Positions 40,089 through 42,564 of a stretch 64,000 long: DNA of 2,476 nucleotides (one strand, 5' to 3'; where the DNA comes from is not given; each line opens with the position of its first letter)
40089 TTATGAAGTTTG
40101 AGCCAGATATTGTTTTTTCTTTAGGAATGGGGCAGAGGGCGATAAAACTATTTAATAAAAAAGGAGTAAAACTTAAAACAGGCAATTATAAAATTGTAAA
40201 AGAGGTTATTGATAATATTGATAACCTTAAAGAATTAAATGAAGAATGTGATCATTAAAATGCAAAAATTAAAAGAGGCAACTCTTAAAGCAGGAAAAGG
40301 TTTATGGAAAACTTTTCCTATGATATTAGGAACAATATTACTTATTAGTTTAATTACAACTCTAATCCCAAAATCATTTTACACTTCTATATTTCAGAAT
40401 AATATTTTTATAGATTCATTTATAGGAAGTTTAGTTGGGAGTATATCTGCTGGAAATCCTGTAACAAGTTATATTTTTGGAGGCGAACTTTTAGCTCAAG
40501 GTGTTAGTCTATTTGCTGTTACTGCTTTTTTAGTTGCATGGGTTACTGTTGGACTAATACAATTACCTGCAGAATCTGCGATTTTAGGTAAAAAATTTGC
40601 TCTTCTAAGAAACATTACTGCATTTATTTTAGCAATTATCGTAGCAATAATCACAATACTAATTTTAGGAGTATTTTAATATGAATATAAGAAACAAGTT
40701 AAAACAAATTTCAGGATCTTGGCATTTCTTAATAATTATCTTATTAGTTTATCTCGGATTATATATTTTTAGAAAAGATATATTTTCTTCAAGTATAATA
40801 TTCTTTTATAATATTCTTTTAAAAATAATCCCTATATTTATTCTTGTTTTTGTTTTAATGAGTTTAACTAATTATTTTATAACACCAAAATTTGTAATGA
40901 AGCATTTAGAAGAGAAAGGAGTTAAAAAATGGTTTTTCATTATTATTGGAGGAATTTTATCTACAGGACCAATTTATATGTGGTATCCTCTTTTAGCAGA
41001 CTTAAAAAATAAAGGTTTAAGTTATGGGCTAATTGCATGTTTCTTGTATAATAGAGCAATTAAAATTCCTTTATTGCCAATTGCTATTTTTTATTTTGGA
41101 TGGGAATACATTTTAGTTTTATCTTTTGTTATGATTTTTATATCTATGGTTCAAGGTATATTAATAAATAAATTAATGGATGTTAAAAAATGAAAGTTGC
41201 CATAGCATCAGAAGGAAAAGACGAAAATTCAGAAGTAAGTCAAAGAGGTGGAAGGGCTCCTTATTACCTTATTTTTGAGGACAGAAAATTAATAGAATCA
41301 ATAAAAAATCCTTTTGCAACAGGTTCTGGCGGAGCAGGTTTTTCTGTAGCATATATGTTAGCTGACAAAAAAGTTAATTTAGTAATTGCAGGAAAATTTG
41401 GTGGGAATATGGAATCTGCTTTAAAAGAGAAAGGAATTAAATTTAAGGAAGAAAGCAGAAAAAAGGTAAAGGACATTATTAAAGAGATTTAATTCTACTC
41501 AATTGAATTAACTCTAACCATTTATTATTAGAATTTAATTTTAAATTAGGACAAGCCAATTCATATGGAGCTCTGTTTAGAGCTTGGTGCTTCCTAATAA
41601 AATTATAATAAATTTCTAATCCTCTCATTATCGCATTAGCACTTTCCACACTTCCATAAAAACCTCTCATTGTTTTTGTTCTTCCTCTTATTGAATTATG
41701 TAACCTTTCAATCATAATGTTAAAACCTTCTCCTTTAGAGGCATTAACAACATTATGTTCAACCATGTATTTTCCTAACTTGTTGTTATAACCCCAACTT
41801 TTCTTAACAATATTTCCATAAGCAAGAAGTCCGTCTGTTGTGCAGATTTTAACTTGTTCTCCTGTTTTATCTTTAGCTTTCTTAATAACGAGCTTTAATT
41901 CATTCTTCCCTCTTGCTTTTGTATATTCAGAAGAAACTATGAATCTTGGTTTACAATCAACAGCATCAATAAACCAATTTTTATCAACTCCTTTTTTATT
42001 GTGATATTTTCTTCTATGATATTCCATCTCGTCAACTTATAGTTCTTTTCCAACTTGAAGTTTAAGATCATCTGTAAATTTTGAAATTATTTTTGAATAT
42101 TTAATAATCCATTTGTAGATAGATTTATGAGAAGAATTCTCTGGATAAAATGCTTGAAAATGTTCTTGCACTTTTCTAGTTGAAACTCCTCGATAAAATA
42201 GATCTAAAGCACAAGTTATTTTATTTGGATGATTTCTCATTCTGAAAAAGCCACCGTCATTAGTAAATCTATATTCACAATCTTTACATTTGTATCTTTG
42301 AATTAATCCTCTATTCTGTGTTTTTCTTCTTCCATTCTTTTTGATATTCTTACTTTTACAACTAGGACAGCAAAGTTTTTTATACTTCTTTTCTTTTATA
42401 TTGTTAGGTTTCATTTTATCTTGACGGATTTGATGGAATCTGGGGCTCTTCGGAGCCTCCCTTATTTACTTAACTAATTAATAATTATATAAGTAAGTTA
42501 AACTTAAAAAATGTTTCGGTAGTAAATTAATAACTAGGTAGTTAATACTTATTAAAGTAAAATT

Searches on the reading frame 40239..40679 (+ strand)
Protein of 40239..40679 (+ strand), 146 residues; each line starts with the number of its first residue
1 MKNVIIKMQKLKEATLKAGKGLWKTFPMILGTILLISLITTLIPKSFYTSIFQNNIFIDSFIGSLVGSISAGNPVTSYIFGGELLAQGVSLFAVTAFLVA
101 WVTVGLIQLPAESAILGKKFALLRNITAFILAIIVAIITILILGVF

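Call 9: search_protein_families(library=pfam, proteins=[window:40239-40679:+], max_evalue=0.01)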
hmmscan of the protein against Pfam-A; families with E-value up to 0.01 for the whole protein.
window:40239-40679:+ (146 aa): 1 family
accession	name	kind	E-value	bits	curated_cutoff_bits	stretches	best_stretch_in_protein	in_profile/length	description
PF03773.19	ArsP_1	-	2.5e-08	33.9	32.3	1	22-138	13-130/294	Predicted permease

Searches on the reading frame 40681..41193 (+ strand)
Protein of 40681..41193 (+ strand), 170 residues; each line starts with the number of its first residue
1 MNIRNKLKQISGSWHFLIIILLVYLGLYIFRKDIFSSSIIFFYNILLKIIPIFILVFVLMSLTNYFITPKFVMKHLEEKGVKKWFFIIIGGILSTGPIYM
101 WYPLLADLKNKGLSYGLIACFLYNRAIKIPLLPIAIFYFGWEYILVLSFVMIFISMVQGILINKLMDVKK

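Call 9: search_protein_families(library=pfam, proteins=[window:40681-41193:+], max_evalue=0.01)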
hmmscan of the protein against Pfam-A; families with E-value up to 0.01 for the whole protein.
window:40681-41193:+ (170 aa): 2 families
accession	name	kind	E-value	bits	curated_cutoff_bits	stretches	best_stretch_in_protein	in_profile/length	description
PF13564.11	DoxX_2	-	0.0014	19.2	26.3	1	53-106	5-58/103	DoxX-like family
PF03773.19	ArsP_1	-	0.0028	17.3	32.3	1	41-167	8-136/294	Predicted permease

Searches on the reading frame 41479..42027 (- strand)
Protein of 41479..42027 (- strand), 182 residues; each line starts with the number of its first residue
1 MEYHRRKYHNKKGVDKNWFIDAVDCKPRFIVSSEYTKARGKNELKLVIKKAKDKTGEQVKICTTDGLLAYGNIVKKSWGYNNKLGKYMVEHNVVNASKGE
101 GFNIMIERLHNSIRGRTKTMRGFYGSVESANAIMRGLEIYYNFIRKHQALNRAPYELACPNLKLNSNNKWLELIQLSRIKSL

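Call 9: search_protein_families(library=pfam, proteins=[window:41479-42027:-], max_evalue=0.01)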
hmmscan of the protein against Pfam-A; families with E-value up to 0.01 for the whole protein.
window:41479-42027:- (182 aa): 2 families
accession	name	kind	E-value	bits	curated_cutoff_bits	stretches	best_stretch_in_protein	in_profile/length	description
PF13610.12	DDE_Tnp_IS240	-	3e-06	27.8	27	1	22-146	23-138/139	DDE domain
PF13683.12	rve_3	-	0.0013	18.9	26.5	1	103-154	16-66/67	Integrase core domain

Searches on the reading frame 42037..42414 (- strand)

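Call 9: search_protein_families(library=pfam, proteins=[window:42037-42414:-], max_evalue=0.01)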
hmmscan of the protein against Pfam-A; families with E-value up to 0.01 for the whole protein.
window:42037-42414:- (125 aa): 2 families
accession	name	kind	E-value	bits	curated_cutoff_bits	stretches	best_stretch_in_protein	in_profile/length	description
PF03811.18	Zn_ribbon_InsA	-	0.00085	19.4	26.1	1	15-46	7-34/35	InsA N-terminal domain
PF09723.15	Zn_ribbon_8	-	0.007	16.8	34.4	0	41-68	6-29/41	Zinc ribbon domain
